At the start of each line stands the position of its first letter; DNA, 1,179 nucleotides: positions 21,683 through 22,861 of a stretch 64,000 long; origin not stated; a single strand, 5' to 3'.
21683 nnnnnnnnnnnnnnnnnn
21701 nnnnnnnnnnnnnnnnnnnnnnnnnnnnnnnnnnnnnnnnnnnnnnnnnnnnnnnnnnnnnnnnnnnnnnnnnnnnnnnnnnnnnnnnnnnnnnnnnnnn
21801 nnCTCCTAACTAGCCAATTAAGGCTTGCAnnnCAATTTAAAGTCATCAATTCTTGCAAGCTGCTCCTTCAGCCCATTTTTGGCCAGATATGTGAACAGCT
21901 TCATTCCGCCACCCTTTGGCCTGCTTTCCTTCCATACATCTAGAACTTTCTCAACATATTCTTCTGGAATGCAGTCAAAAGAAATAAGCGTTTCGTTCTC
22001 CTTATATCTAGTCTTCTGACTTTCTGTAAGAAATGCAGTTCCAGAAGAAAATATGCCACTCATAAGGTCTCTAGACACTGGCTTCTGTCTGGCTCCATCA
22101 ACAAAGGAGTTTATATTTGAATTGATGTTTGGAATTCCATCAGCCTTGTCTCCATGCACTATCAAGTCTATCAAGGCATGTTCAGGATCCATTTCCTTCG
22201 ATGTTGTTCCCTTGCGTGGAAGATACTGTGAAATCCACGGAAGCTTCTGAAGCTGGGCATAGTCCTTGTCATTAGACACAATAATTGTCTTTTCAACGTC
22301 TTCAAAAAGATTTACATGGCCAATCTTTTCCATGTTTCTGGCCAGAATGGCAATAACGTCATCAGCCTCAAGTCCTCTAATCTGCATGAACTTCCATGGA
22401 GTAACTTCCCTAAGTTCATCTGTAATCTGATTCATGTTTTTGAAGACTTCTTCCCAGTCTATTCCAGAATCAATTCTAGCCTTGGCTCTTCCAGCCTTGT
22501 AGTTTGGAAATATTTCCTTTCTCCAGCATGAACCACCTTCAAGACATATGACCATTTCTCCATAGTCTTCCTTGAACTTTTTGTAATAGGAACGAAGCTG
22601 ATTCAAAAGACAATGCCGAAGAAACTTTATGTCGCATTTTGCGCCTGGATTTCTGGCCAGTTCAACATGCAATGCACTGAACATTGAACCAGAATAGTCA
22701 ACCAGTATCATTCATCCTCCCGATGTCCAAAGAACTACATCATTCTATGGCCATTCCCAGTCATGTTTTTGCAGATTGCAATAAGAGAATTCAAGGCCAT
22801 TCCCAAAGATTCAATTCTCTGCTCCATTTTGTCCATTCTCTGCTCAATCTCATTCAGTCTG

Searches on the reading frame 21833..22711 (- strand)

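Call 79: search_protein_families(library=pfam, proteins=[window:21833-22711:-], max_evalue=0.001)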
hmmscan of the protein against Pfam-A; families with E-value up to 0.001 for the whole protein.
window:21833-22711:- (293 aa): 2 families
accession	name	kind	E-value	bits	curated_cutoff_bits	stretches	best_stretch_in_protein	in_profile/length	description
PF02739.22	5_3_exonuc_N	-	9.4e-16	58.4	34.3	1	33-164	34-146/164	5'-3' exonuclease, N-terminal resolvase-like domain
PF09293.15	RNaseH_C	-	1.7e-12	48.2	25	1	178-291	5-124/124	T4 RNase H, C terminal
